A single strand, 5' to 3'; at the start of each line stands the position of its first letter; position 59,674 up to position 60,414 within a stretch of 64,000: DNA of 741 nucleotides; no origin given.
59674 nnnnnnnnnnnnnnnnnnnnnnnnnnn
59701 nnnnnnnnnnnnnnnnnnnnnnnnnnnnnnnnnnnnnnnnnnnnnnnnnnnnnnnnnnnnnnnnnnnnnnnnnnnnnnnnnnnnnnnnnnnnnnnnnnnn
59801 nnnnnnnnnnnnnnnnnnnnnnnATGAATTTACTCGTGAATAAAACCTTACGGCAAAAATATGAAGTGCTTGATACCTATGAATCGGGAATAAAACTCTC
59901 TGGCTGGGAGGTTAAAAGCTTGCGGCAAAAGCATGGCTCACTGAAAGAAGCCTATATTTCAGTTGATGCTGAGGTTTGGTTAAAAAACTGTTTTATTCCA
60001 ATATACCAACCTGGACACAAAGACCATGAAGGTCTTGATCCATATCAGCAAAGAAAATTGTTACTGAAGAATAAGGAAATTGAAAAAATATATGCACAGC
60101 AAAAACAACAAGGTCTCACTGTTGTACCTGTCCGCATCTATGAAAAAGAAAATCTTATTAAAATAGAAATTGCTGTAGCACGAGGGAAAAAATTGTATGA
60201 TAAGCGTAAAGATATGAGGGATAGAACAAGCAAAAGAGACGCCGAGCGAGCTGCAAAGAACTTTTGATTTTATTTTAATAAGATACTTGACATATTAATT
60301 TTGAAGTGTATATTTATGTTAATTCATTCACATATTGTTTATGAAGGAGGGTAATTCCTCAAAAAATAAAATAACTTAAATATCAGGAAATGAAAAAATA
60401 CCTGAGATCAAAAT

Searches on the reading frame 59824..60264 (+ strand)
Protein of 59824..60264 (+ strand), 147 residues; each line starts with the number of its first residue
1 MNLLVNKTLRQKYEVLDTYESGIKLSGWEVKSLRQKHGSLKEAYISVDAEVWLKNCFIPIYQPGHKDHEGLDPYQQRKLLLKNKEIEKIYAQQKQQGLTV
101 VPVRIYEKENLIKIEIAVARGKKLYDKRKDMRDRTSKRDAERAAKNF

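Call 9: find_related_loci(query=window:59824-60264:+, collection=genome_contigs, flank=4000)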
Query window:59824-60264:+ (147 aa) in genome_contigs; peptide patterns used: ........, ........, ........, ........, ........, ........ (x = any residue, [..] = any of these).
488 stretches matched a pattern; 3 encode a relative of the query (tblastn E <= 1e-3); 3 distinct loci.
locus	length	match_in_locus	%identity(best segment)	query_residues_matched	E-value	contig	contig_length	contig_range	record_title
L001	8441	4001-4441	66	1-147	1e-68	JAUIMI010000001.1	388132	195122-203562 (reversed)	MAG: bacterium isolate Co_bin.90 NODE_205_length_388132_cov_2.102128, whole genome shotgun sequence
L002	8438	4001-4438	61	1-146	7e-62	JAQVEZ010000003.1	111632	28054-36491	MAG: Candidatus Paceibacterota bacterium isolate STE_147 NODE_239_length_111632_cov_4.921645_Sandtown_E, whole genome sh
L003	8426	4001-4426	36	6-147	7e-26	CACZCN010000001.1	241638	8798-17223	MAG: uncultured Prevotellaceae bacterium isolate RUG12487 genome assembly, contig: RUG12487_asm_1, whole genome shotgun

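Call 10: find_encoding_contigs(protein=window:59824-60264:+, flank=4000, max_places=10)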
Protein window:59824-60264:+ (147 aa): 23 contigs read that carry it; 10 places shown.
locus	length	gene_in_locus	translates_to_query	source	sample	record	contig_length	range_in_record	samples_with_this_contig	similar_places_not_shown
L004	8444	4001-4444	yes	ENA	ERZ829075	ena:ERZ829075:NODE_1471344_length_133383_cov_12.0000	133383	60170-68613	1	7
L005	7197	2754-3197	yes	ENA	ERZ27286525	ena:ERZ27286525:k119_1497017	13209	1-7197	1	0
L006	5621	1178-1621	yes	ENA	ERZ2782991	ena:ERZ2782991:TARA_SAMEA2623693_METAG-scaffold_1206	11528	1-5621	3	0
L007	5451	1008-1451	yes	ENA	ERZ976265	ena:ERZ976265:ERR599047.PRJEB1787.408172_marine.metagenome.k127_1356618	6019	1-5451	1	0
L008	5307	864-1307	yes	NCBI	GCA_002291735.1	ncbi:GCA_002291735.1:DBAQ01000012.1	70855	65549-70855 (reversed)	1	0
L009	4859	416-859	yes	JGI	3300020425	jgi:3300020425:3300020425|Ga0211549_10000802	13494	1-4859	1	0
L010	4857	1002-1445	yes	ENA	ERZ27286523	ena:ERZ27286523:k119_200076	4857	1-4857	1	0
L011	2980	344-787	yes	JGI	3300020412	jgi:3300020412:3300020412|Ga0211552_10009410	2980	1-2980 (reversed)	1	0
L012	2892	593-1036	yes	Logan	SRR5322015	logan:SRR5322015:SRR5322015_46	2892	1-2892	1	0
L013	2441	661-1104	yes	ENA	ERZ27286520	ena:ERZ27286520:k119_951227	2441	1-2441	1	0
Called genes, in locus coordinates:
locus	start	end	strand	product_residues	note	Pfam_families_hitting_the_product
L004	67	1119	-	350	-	PF01595:CNNM, PF00571:CBS (weak)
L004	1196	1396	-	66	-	PF00313:CSD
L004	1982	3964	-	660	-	PF00004:AAA, PF20720:nSTAND3 (faint), PF23902:AAA_lid_PRS2_C, PF17862:AAA_lid_3, PF01434:Peptidase_M41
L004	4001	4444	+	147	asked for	PF01668:SmpB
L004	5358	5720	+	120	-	-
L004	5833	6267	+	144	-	-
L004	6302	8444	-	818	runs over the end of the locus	PF07517:SecA_DEAD, PF01043:SecA_PP_bind, PF21090:P-loop_SecA, PF07516:SecA_SW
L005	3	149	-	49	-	?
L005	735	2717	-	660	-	PF00004:AAA, PF20720:nSTAND3 (faint), PF23902:AAA_lid_PRS2_C, PF17862:AAA_lid_3, PF01434:Peptidase_M41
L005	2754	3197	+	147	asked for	PF01668:SmpB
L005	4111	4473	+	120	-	-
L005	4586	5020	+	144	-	-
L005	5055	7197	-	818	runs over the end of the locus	PF07517:SecA_DEAD, PF01043:SecA_PP_bind, PF21090:P-loop_SecA, PF07516:SecA_SW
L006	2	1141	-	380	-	?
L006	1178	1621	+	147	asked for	PF01668:SmpB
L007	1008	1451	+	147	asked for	PF01668:SmpB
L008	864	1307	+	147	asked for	PF01668:SmpB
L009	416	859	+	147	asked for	PF01668:SmpB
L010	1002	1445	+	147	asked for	PF01668:SmpB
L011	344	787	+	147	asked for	PF01668:SmpB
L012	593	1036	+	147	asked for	PF01668:SmpB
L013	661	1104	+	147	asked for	PF01668:SmpB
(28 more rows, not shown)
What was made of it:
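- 59824..60267 (+): smpB (SsrA-binding protein), left border of the spacer. Pfam SmpB on the identical metagenome copy (call 10).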

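Call 16: find_homologous_proteins(query=window:59824-60264:+, max_evalue=1e-20)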
Query window:59824-60264:+ (147 aa): 638 proteins with E <= 1e-20 among 691 candidates; the best 120 are listed.
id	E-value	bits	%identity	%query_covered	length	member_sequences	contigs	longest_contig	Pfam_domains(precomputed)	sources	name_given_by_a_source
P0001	1.3e-90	318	100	100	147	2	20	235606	PF01668.24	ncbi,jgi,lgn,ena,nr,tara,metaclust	ncbi:SsrA-binding protein [Candidatus Campbellbacteria bacterium]|nr:SsrA-binding protein [Candidatu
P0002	7.0e-66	238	72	100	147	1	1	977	PF01668.24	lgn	-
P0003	1.2e-65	237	71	100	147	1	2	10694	PF01668.24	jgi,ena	-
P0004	4.2e-64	233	71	99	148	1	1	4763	PF01668.24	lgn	-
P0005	4.0e-63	229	69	100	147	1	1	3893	PF01668.24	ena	-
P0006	8.4e-63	228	68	100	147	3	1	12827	PF01668.24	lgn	-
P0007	9.5e-63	228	68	100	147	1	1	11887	PF01668.24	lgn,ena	-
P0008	3.4e-62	226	69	100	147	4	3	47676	PF01668.24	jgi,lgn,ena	jgi:SsrA-binding protein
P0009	7.3e-62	225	69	99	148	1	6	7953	PF01668.24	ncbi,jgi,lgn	ncbi:MAG: SsrA-binding protein [Crocinitomicaceae bacterium]|jgi:SsrA-binding protein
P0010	7.6e-62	225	68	100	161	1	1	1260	PF01668.24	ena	-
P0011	1.1e-61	225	71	100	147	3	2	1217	PF01668.24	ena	-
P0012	3.5e-61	223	68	99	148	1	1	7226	PF01668.24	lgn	-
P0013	7.8e-61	222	66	100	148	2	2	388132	PF01668.24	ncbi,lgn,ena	-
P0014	8.0e-61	222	68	99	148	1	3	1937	PF01668.24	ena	-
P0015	8.5e-61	222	70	99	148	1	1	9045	PF01668.24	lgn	-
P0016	9.7e-61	222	68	99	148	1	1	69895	PF01668.24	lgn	-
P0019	3.2e-60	220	67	100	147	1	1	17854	PF01668.24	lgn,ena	-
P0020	5.0e-60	219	66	100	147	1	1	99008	PF01668.24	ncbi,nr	ncbi:MAG: SsrA-binding protein SmpB [Candidatus Pacebacteria bacterium]|nr:SsrA-binding protein SmpB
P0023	1.2e-58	215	68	99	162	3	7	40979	PF01668.24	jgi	jgi:SsrA-binding protein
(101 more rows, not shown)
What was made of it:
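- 59824..60267 (+): Named SsrA-binding protein, Candidatus Campbellbacteria, by NCBI (call 16).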

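Call 18: find_related_loci(query=A1, collection=metagenome_contigs, flank=2500)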
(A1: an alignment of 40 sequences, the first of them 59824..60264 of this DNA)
Query A1 (147 aa) in metagenome_contigs; peptide patterns used: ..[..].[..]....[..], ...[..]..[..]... (x = any residue, [..] = any of these).
600 stretches matched a pattern (row limit reached: there are more); 583 encode a relative of the query (tblastn E <= 1e-3); the best 80 are kept; 80 distinct loci.
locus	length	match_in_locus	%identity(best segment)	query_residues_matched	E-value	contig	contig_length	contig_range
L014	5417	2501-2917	47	6-145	2e-36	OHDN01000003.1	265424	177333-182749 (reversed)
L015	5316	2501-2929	48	2-145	2e-36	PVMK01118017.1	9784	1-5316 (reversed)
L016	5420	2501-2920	48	6-146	5e-36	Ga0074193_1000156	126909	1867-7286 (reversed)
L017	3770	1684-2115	44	2-146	1e-35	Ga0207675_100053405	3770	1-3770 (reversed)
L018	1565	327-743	48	6-145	5e-36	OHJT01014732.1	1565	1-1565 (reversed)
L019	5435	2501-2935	45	1-145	4e-35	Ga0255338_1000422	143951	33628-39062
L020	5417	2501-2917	46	6-145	1e-34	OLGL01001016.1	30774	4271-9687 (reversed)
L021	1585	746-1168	47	6-146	1e-34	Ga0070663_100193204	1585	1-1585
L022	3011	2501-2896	48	6-142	2e-34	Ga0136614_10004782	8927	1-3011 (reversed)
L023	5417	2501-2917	48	6-145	2e-34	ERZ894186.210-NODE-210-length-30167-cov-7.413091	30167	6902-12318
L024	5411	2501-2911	46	6-142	4e-34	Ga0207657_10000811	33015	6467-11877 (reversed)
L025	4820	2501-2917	48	6-145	3e-34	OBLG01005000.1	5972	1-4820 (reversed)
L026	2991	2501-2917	48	6-145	3e-34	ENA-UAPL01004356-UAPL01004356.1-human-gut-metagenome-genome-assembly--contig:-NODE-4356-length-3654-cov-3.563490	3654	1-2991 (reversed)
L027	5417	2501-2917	48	6-145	3e-34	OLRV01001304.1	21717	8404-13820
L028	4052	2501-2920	46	4-142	2e-34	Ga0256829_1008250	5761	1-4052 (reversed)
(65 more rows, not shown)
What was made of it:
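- Tried and rejected: Metagenome scan with an SmpB alignment (call 18).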

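Call 19: find_encoding_contigs(protein=P0003, flank=2500, max_places=2)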
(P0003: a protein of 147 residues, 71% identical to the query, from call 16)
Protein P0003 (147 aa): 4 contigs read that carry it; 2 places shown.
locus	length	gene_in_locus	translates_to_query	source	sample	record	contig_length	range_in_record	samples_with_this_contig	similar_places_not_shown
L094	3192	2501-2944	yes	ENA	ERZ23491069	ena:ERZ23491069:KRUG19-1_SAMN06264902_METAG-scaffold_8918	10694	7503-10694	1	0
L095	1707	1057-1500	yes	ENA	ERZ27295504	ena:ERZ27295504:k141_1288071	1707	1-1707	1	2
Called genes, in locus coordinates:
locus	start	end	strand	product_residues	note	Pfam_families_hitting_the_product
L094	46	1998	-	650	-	PF20720:nSTAND3 (faint), PF00004:AAA, PF23902:AAA_lid_PRS2_C, PF17862:AAA_lid_3, PF01434:Peptidase_M41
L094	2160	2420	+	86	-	-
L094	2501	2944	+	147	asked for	PF01668:SmpB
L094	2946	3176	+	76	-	PF07866:DUF1653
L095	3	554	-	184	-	?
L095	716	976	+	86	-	-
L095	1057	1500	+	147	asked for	PF01668:SmpB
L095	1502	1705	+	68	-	?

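Call 20: find_encoding_contigs(protein=P0004, flank=2500, max_places=2)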
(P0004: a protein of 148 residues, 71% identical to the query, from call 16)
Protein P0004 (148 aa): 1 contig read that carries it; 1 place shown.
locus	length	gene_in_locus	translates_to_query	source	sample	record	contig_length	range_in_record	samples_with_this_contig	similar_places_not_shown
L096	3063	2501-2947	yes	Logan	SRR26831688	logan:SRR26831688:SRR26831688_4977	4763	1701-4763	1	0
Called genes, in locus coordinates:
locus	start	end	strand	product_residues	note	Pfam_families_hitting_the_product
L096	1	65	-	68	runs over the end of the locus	PF00313:CSD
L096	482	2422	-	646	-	PF20720:nSTAND3 (faint), PF00004:AAA, PF23902:AAA_lid_PRS2_C, PF17862:AAA_lid_3, PF01434:Peptidase_M41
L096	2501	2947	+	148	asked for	PF01668:SmpB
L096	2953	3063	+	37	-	?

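Call 21: find_encoding_contigs(protein=P0005, flank=2500, max_places=2)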
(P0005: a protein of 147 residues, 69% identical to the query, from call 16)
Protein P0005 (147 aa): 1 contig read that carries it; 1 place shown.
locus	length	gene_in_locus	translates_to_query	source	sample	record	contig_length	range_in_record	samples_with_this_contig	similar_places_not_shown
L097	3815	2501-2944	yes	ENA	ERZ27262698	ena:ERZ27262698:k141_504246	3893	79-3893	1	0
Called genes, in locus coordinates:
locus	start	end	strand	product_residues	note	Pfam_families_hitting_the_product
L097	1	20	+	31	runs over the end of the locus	?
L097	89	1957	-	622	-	PF00004:AAA, PF23902:AAA_lid_PRS2_C, PF17862:AAA_lid_3, PF01434:Peptidase_M41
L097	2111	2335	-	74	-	-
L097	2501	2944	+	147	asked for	PF01668:SmpB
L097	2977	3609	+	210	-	-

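Call 22: find_encoding_contigs(protein=P0008, flank=2500, max_places=2)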
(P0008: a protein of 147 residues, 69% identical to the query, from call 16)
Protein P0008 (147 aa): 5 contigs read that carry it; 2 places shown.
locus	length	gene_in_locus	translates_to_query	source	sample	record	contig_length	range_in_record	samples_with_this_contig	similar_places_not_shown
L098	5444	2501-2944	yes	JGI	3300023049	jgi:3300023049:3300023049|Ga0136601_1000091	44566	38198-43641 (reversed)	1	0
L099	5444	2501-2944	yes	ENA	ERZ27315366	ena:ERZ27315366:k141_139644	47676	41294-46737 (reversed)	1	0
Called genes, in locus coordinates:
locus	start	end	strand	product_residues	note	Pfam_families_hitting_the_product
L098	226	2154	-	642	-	PF20720:nSTAND3 (faint), PF00004:AAA, PF23902:AAA_lid_PRS2_C, PF17862:AAA_lid_3, PF01434:Peptidase_M41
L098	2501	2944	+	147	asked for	PF01668:SmpB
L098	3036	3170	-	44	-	-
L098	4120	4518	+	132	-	-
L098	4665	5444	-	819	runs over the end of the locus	PF07517:SecA_DEAD, PF01043:SecA_PP_bind, PF21090:P-loop_SecA, PF07516:SecA_SW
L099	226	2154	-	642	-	PF20720:nSTAND3 (faint), PF00004:AAA, PF23902:AAA_lid_PRS2_C, PF17862:AAA_lid_3, PF01434:Peptidase_M41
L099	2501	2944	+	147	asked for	PF01668:SmpB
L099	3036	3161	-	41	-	-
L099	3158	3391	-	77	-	-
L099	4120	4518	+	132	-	-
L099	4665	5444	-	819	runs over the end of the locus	PF07517:SecA_DEAD, PF01043:SecA_PP_bind, PF21090:P-loop_SecA, PF07516:SecA_SW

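Call 24: find_encoding_contigs(protein=P0016, flank=2500, max_places=1)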
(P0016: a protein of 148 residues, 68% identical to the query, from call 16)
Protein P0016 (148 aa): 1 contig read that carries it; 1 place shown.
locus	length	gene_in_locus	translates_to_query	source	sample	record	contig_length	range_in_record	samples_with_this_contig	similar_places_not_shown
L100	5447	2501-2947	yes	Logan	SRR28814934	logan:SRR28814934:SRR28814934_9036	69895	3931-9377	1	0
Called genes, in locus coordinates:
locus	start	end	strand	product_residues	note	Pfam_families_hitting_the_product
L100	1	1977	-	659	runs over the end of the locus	PF00004:AAA, PF20720:nSTAND3 (faint), PF23902:AAA_lid_PRS2_C (weak), PF17862:AAA_lid_3, PF01434:Peptidase_M41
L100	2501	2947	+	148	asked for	PF01668:SmpB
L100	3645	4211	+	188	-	PF03575:Peptidase_S51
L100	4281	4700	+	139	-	-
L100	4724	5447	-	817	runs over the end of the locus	PF07517:SecA_DEAD, PF01043:SecA_PP_bind, PF21090:P-loop_SecA, PF07516:SecA_SW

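Call 25: find_encoding_contigs(protein=P0006, flank=2500, max_places=1)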
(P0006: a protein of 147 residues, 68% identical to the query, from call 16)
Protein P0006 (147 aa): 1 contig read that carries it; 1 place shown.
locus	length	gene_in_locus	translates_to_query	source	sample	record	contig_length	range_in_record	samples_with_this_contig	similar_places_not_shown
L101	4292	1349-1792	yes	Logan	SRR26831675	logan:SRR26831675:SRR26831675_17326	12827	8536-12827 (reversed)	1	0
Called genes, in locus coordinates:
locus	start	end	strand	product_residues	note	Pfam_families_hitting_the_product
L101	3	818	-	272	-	?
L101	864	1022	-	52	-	-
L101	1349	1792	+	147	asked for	PF01668:SmpB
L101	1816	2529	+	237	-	PF09844:DUF2071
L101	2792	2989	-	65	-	-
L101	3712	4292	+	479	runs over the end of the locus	PF18928:DUF5677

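Call 26: find_encoding_contigs(protein=P0007, flank=2500, max_places=1)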
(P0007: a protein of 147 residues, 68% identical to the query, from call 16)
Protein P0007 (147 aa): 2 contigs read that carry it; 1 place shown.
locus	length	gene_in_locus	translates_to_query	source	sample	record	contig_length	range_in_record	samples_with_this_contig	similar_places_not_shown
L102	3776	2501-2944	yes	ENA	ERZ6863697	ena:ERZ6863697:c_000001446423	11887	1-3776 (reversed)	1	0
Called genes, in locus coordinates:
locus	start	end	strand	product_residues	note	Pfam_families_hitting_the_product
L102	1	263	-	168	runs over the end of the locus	-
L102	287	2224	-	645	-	PF06480:FtsH_ext (faint), PF00004:AAA, PF23902:AAA_lid_PRS2_C, PF17862:AAA_lid_3, PF01434:Peptidase_M41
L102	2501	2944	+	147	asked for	PF01668:SmpB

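Call 31: find_encoding_contigs(protein=P0015, flank=2500, max_places=1)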
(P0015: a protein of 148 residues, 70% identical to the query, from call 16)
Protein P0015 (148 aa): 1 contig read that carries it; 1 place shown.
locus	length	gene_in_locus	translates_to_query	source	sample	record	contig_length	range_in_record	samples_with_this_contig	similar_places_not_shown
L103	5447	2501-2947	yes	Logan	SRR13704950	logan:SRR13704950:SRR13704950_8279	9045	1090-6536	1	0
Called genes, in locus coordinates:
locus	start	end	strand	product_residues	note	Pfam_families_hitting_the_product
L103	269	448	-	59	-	-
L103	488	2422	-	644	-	PF20720:nSTAND3 (faint), PF00004:AAA, PF23902:AAA_lid_PRS2_C (weak), PF17862:AAA_lid_3, PF01434:Peptidase_M41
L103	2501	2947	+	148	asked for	PF01668:SmpB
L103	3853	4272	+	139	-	-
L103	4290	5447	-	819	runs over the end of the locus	PF07517:SecA_DEAD, PF01043:SecA_PP_bind, PF21090:P-loop_SecA, PF07516:SecA_SW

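Call 32: find_encoding_contigs(protein=P0019, flank=2500, max_places=1)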
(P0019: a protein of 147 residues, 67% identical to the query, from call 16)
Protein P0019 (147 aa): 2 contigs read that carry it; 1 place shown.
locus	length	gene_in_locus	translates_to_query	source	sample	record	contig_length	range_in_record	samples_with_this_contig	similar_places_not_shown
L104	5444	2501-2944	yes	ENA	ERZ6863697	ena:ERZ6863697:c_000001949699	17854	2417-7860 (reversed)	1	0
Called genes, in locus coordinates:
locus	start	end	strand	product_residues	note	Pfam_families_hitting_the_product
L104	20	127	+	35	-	-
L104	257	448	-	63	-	-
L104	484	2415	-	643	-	PF20720:nSTAND3 (faint), PF00004:AAA, PF23902:AAA_lid_PRS2_C, PF17862:AAA_lid_3, PF01434:Peptidase_M41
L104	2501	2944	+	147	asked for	PF01668:SmpB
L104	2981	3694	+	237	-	PF09844:DUF2071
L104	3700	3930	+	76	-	PF07866:DUF1653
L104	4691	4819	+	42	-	-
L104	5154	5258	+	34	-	PF02151:UVR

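Call 33: find_encoding_contigs(protein=P0020, flank=2500, max_places=1)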
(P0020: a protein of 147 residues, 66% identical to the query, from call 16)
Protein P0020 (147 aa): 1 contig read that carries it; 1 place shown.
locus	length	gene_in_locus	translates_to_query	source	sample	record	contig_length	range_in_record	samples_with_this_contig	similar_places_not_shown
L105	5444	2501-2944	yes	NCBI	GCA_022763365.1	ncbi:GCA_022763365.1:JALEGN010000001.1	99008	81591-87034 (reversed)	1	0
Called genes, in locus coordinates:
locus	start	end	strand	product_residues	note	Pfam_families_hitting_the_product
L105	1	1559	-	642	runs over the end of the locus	PF00004:AAA, PF23902:AAA_lid_PRS2_C (weak), PF17862:AAA_lid_3, PF01434:Peptidase_M41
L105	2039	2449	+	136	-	-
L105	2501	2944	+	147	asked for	PF01668:SmpB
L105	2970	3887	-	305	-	PF14226:DIOX_N, PF03171:2OG-FeII_Oxy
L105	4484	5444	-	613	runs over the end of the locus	PF13522:GATase_6, PF13537:GATase_7, PF01380:SIS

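Call 75: find_encoding_contigs(protein=P0023, flank=2500, max_places=4)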
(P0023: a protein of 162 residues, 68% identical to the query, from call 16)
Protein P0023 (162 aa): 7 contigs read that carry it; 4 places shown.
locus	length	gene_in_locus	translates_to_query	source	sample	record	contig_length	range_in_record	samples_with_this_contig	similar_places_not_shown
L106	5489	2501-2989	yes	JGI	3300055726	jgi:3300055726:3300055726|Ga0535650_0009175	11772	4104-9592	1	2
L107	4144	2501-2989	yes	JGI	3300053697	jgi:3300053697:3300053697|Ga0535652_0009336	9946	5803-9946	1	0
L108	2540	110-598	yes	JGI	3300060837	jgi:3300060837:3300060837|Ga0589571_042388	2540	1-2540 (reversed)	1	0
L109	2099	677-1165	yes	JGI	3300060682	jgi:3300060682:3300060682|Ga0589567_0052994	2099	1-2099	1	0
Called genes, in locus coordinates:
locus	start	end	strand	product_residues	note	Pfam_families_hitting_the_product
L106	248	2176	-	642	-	PF20720:nSTAND3 (faint), PF00004:AAA, PF23902:AAA_lid_PRS2_C, PF17862:AAA_lid_3, PF01434:Peptidase_M41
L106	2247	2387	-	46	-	-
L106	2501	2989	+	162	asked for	PF01668:SmpB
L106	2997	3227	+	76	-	PF07866:DUF1653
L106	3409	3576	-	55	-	-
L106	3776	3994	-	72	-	-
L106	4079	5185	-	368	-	PF10994:DUF2817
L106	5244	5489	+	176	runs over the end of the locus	-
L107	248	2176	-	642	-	PF20720:nSTAND3 (faint), PF00004:AAA, PF23902:AAA_lid_PRS2_C, PF17862:AAA_lid_3, PF01434:Peptidase_M41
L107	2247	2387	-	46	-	-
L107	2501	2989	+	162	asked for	PF01668:SmpB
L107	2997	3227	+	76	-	PF07866:DUF1653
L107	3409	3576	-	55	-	-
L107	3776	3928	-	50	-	-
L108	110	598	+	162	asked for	PF01668:SmpB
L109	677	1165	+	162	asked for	PF01668:SmpB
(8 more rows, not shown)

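Call 78: search_protein_families(library=pfam, proteins=[L097:2977-3606:+, L002:4447-4740:+], max_evalue=0.01)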
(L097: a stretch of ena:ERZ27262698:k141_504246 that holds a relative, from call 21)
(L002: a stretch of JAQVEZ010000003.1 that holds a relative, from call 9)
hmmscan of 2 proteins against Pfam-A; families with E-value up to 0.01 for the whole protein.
L097:2977-3606:+ (210 aa): 0 families

L002:4447-4740:+ (98 aa): 2 families
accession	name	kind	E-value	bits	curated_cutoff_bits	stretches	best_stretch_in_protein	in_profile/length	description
PF01541.30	GIY-YIG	-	3.4e-12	46.9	22.6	1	1-71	1-74/78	GIY-YIG catalytic domain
PF10544.15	T5orf172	-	0.0022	18.9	20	1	3-57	2-55/101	T5orf172 domain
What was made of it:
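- The slot is where relatives carry cargo genes, so a leftover promoter plus terminator of a deleted gene explains it equally well (calls 19, 25, 32, 75, 78).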
